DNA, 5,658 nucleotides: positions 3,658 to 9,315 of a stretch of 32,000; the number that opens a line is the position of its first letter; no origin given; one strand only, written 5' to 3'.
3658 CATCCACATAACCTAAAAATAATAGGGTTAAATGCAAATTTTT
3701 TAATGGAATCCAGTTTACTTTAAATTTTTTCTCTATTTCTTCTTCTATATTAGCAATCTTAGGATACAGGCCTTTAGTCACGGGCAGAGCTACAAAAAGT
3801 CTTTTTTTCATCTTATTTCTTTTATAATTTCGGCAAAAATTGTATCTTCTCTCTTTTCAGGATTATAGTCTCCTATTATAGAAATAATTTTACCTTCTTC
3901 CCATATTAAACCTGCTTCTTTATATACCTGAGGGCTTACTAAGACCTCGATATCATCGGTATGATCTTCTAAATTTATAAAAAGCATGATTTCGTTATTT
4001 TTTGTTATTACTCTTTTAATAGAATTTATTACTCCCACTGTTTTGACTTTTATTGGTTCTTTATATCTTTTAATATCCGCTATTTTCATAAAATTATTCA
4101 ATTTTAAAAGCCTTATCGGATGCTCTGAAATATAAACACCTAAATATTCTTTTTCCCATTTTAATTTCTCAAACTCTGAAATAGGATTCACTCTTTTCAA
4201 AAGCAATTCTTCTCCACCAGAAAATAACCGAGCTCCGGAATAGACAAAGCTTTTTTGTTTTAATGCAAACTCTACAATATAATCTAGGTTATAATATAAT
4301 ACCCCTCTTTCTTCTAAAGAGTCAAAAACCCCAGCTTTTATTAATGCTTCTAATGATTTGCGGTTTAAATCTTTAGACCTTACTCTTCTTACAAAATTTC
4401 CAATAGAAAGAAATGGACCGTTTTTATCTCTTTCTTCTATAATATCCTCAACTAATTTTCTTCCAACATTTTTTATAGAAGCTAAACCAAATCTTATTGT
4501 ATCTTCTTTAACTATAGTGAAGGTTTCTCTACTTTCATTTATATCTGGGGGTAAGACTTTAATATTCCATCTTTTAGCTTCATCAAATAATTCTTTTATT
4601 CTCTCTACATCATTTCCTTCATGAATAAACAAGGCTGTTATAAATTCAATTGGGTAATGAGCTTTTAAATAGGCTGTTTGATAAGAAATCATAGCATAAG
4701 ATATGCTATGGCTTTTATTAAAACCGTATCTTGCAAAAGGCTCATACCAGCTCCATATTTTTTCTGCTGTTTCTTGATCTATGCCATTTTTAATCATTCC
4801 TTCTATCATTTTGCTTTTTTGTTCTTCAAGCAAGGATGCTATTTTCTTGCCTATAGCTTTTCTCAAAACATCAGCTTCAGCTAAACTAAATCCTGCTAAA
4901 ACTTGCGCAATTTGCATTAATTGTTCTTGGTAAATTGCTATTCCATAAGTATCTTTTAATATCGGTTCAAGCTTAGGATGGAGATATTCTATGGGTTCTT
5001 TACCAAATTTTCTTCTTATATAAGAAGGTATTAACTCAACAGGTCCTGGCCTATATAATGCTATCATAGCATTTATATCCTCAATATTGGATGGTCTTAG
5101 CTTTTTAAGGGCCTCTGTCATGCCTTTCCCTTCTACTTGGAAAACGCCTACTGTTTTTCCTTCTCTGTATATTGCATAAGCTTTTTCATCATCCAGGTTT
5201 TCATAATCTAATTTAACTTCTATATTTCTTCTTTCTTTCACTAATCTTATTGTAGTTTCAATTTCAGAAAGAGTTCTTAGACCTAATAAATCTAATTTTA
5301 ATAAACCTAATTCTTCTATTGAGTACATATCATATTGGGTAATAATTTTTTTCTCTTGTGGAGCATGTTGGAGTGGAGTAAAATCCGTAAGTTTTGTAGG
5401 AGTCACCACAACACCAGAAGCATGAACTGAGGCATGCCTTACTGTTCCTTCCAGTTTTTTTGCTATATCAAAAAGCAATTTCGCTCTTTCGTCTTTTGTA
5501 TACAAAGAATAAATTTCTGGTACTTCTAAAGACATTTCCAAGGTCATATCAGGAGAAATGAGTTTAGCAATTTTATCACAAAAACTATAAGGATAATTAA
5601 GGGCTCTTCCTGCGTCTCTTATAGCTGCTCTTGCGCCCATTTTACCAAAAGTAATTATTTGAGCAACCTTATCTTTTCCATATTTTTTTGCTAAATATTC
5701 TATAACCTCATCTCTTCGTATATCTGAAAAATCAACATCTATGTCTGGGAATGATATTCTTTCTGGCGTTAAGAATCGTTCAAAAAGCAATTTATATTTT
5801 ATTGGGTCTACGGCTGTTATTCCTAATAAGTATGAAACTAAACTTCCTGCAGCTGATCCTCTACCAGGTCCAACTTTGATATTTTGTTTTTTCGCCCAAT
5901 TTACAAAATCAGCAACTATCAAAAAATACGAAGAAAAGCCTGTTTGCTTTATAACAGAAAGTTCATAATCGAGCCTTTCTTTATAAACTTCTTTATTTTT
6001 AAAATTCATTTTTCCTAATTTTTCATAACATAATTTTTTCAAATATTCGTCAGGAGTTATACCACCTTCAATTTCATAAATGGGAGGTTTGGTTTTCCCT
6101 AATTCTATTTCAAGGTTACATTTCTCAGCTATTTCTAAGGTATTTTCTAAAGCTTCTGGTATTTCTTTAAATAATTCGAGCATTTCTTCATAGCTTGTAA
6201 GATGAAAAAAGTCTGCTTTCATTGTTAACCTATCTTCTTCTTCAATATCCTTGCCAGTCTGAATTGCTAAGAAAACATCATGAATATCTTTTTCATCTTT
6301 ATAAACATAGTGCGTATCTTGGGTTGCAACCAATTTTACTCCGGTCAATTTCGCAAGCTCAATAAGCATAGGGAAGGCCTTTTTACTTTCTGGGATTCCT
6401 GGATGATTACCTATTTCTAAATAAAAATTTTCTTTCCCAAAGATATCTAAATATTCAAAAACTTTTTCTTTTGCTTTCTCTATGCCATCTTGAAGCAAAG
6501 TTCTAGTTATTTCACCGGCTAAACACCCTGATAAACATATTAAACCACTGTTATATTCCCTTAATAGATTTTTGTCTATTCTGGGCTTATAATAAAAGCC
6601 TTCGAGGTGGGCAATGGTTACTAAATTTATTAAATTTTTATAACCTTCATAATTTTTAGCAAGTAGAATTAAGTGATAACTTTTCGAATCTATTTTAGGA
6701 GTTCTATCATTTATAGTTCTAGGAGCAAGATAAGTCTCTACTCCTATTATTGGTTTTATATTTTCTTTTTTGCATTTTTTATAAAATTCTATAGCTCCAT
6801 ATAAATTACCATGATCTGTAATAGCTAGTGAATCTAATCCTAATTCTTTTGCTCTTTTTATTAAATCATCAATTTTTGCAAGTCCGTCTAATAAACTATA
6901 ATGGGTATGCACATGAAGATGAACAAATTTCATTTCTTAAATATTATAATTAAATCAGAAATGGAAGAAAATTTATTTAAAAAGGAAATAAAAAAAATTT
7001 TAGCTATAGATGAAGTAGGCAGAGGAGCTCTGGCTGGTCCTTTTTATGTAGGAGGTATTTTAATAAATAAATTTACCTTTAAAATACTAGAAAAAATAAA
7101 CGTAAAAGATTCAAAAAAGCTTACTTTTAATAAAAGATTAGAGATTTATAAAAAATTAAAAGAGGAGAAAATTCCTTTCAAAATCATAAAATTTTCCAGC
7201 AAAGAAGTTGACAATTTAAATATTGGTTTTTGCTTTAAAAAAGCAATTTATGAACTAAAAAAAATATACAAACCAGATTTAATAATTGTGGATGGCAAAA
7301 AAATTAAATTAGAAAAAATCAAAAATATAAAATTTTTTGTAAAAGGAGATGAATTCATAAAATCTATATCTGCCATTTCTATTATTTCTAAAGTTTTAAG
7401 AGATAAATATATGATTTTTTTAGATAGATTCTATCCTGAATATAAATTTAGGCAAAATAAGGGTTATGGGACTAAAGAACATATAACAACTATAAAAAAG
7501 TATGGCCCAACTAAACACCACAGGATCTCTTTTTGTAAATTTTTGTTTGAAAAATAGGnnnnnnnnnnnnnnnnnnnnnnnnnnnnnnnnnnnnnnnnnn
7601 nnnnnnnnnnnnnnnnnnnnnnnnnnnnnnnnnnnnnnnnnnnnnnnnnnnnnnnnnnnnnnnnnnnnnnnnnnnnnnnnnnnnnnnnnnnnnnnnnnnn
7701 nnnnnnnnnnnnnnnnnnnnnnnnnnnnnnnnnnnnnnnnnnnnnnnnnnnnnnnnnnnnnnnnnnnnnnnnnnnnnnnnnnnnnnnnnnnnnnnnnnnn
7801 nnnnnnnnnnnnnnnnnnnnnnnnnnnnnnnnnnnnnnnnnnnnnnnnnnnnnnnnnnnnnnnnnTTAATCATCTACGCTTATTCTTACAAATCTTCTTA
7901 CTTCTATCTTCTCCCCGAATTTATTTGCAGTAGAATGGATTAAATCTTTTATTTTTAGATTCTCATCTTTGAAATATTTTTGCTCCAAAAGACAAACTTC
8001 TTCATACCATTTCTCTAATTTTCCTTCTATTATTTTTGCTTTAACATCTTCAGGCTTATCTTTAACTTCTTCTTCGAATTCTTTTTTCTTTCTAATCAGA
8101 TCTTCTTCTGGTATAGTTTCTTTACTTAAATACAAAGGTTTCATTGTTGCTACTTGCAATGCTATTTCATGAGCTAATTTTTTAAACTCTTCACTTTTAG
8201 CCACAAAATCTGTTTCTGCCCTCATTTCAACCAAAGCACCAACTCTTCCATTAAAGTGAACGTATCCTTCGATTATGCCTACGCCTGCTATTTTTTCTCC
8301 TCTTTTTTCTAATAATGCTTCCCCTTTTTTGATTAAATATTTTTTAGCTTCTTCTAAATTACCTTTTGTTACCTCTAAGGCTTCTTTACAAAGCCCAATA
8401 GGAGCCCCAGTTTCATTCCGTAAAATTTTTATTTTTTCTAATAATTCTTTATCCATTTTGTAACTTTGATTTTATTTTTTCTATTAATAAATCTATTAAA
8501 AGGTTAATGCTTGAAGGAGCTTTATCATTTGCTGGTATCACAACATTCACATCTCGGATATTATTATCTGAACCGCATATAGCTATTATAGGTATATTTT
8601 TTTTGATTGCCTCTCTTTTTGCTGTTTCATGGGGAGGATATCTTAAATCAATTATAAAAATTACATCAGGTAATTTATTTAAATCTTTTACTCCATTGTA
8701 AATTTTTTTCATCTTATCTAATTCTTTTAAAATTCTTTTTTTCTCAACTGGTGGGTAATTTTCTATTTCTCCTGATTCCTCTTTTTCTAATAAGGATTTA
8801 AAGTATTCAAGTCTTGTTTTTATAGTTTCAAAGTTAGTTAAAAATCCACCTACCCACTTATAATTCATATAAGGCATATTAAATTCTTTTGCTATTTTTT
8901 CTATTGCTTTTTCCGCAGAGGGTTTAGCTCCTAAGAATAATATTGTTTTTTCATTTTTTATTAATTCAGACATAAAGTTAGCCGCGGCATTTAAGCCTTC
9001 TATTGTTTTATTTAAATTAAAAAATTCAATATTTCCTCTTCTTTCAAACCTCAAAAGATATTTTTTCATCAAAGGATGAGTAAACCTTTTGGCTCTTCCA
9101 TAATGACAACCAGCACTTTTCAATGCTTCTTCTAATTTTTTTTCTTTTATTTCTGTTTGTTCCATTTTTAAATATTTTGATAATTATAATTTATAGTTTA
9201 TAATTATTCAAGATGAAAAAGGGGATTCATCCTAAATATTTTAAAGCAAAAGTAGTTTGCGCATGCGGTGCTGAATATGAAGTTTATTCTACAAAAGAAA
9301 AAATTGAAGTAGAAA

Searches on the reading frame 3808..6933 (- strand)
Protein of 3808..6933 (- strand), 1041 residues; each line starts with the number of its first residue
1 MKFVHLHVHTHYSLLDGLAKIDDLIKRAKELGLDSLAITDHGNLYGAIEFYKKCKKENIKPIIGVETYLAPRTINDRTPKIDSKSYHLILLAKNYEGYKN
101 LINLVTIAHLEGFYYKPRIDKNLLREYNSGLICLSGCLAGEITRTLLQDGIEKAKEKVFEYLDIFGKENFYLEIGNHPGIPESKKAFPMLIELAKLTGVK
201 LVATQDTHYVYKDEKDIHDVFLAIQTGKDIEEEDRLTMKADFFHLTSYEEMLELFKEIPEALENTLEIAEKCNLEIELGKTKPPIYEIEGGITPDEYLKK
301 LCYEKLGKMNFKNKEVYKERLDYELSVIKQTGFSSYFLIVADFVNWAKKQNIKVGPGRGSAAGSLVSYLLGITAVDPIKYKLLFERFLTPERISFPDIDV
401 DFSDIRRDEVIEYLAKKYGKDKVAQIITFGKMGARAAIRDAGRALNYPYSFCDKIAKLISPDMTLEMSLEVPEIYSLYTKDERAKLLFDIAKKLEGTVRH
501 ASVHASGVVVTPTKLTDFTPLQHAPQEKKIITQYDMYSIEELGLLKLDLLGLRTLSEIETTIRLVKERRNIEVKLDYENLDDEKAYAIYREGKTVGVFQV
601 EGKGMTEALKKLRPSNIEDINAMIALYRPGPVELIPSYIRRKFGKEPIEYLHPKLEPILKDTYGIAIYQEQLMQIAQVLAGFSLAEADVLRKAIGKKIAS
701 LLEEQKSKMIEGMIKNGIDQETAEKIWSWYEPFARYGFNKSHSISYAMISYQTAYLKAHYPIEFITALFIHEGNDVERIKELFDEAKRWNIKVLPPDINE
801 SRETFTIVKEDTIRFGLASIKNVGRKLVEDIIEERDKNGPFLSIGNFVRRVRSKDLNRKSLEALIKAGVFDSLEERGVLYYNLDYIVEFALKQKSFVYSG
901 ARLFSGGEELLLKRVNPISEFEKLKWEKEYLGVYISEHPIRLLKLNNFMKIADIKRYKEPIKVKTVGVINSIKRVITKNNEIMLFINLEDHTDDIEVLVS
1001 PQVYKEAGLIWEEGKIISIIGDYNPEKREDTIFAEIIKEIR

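Call 10: search_protein_families(library=pfam, proteins=[window:3808-6933:-])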
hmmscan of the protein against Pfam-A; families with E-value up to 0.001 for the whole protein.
window:3808-6933:- (1041 aa): 5 families
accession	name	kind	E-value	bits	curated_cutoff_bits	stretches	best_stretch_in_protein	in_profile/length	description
PF07733.18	DNA_pol3_alpha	-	3.8e-102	341.8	23.9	1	296-551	1-260/260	Bacterial DNA polymerase III alpha NTPase domain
PF02811.25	PHP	-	2.6e-63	213.7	26.4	1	5-177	1-164/164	PHP domain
PF17657.6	DNA_pol3_finger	-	4.9e-59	198.8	22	1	554-717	1-166/166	Bacterial DNA polymerase III alpha subunit finger domain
PF14579.12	HHH_6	-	6.2e-30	103.7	25.6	1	790-875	1-85/90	Helix-hairpin-helix motif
PF01336.31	tRNA_anti-codon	-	2.2e-05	24.8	27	1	963-1029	1-63/75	OB-fold nucleic acid binding domain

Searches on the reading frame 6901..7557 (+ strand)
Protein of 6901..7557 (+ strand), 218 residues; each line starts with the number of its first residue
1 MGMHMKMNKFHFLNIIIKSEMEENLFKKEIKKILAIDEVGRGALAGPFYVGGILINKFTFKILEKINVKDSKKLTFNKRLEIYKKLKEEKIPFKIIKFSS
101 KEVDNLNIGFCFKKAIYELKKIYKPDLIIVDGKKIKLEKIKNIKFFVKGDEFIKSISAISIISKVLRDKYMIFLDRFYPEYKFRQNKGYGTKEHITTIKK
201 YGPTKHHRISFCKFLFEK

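Call 10: search_protein_families(library=pfam, proteins=[window:6901-7557:+])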
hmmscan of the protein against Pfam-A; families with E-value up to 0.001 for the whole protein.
window:6901-7557:+ (218 aa): 1 family
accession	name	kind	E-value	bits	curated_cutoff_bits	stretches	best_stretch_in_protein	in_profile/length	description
PF01351.25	RNase_HII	-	4.2e-34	118.6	25.8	1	36-213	3-198/199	Ribonuclease HII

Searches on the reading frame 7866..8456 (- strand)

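Call 10: search_protein_families(library=pfam, proteins=[window:7866-8456:-])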
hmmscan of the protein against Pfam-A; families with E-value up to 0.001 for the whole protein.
window:7866-8456:- (196 aa): 2 families
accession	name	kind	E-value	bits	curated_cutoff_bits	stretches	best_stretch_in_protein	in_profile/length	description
PF00889.24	EF_TS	-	4e-31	108.6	27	1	33-194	51-202/204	Elongation factor TS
PF25025.1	EF-Ts_N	-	0.00099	19.5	33.2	0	9-44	17-53/60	Elongation factor Ts, mitochondrial, N-terminal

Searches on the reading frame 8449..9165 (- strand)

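Call 10: search_protein_families(library=pfam, proteins=[window:8449-9165:-])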
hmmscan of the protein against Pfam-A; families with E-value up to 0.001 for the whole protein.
window:8449-9165:- (238 aa): 1 family
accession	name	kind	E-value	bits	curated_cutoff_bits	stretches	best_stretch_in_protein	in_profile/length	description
PF00318.25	Ribosomal_S2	-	5.2e-56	189.8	26.1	1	17-230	3-212/216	Ribosomal protein S2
